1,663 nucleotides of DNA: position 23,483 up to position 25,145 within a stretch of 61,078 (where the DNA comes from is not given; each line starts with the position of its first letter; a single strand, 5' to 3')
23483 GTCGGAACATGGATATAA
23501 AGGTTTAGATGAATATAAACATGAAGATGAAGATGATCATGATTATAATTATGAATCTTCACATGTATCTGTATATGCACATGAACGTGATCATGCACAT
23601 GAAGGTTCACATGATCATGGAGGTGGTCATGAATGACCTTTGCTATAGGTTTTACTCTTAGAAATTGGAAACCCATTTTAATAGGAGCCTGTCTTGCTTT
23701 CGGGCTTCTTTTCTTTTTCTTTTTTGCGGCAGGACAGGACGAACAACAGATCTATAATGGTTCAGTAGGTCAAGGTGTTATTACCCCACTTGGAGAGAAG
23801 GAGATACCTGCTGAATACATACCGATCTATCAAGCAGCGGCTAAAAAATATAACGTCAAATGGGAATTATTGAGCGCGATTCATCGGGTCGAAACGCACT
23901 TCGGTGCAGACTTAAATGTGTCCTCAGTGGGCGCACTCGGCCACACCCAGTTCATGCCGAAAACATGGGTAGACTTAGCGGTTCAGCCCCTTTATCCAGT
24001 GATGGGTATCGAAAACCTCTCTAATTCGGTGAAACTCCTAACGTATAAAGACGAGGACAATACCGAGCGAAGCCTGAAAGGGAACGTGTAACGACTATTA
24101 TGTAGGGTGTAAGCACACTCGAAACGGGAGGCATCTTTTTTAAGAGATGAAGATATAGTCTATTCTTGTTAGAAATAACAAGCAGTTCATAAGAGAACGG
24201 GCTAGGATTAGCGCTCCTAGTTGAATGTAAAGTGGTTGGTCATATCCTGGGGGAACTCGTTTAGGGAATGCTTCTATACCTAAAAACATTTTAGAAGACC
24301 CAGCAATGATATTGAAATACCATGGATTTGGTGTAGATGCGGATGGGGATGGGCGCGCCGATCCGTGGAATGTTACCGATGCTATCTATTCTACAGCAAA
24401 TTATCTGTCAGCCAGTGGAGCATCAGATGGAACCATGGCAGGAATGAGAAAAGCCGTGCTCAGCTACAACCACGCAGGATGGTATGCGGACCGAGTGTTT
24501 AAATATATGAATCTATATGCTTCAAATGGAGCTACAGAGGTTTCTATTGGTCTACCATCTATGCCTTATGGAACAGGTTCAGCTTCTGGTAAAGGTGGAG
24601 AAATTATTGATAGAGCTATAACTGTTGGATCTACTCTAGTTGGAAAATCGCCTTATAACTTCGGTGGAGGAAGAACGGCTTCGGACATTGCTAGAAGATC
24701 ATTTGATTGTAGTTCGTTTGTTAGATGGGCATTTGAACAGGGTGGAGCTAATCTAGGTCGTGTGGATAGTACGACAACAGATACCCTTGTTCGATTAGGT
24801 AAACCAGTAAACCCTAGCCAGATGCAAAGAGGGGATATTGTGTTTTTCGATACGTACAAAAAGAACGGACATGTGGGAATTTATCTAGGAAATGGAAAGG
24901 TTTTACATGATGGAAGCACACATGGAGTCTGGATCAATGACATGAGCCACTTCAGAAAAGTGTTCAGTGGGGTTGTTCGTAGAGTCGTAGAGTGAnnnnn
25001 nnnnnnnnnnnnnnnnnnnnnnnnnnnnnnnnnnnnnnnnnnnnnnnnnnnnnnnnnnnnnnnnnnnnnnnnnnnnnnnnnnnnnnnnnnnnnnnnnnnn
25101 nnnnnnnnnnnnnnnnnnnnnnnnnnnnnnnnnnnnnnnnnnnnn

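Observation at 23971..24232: ORF-less td-like group I intron splits the T4SS cell-wall hydrolase (lytic transglycosylase + NlpC/P60) gene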

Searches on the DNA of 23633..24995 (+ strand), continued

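Call 43: get_annotated_region(hit=H31, flank=1500)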
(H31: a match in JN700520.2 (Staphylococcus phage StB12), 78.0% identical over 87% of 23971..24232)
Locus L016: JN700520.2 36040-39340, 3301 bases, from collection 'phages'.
description: Staphylococcus phage StB12, complete genome.
organism: Staphylococcus phage StB12 (NCBI taxid 1147042)
taxonomy: Viruses; Duplodnaviria; Heunggongvirae; Uroviricota; Caudoviricetes; Azeredovirinae
host: Staphylococcus hominis; source: -; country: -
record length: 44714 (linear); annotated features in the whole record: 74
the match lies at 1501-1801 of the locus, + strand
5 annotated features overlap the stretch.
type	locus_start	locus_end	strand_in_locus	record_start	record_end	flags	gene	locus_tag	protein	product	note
CDS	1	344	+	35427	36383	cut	-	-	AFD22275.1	tail protein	PF10651: DUF2479, unknown function; likely tail fiber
CDS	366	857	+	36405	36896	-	-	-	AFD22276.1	holin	PF05105: phage holin 4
CDS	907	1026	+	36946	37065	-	-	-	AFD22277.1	peptidoglycan hydrolase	tail associated protein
CDS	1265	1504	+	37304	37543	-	-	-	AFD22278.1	peptidoglycan hydrolase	tail associated protein; PF05257: CHAP domain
CDS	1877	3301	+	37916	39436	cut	-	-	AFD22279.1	peptidoglycan hydrolase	tail associated protein; PF01832: glucosaminidase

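Call 75: search_dna_similar(query=window:23971-24232:+, collection=phages, mode=distant, max_rows=45, rows=spread)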
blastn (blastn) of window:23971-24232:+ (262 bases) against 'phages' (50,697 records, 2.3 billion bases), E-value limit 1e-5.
Records with a match: 424; places in all: 465; records where one place covers at least 80% of the query: 12.
Best place of each record, by identity: 90-95% 2; 80-90% 232; 60-80% 190.
By first word of the organism name: Staphylococcus 141; Escherichia 66; Pectobacterium 38; Yersinia 35; Vibrio 28; Bacillus 26; Acinetobacter 13; Pseudomonas 11; Salmonella 10; Klebsiella 6; and 20 more.
By host as written in the record: Staphylococcus aureus 60; - 57; Pectobacterium atrosepticum DSM18077 33; Yersinia pestis 30; Escherichia coli 18; Escherichia coli B 12; Pseudomonas syringae pv. porri LMG 28495 8; Staphylococcus carnosus TM300 6; and 126 more.
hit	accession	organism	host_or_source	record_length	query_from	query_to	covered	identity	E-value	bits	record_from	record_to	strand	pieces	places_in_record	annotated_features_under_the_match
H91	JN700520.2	Staphylococcus phage StB12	Staphylococcus hominis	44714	12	261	87%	78.0%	3e-19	172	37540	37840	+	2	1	peptidoglycan hydrolase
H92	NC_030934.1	Pseudomonas phage vB_PsyM_KIL1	Pseudomonas syringae pv. porri LMG 28495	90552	38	262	86%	69.5%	2e-15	88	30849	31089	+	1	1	promoter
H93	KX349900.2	Bacillus phage Claudi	Bacillus thuringiensis subspecies ...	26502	86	243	60%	73.4%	3e-13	82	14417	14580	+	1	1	none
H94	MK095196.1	Pectobacterium phage Clickz_B4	Pectobacterium atrosepticum DSM18077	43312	116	262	56%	73.4%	8e-14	83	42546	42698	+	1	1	none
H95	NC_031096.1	Pectobacterium phage PP90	Pectobacterium atrosepticum PB72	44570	116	262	56%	73.4%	8e-14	83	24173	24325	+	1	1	none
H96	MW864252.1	Staphylococcus phage SAPYZU_15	Staphylococcus aureus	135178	19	150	50%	71.0%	2e-8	64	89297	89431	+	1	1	none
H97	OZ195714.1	Vibrio phage F100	Seawater and oysters mix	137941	147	261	44%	72.4%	8e-8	63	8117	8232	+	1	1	hypothetical protein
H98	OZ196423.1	Vibrio phage F99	Seawater and oysters mix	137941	147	261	44%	72.4%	8e-8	63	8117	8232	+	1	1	hypothetical protein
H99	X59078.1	Escherichia phage RB3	-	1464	132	243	43%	73.5%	3e-6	58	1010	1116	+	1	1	none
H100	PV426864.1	Staphylococcus phage CIFT_MFB_MRSA21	Staphylococcus aureus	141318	19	128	42%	73.3%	1e-10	72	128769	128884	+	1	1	intron_gpI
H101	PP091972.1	Acinetobacter phage vB_MZM_4AB-P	Acinetobacter baumannii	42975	169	260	35%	79.3%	3e-13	82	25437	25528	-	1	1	putative HNH homing endonuclease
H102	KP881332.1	Staphylococcus phage Stau2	Staphylococcus aureus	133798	15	102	34%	79.5%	1e-11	76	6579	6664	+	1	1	none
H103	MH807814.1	Pectobacterium phage Lelidair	Pectobacterium atrosepticum DSM18077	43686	180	262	32%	82.1%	3e-13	82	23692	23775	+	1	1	none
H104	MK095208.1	Pectobacterium phage Nobby_B4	Pectobacterium atrosepticum DSM18077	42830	180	262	32%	82.1%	3e-13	82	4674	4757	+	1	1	none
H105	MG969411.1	Salmonella phage GE_vB_MG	Salmonella enterica subsp. enterica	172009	172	255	32%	78.8%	5e-10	70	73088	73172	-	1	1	record has no annotation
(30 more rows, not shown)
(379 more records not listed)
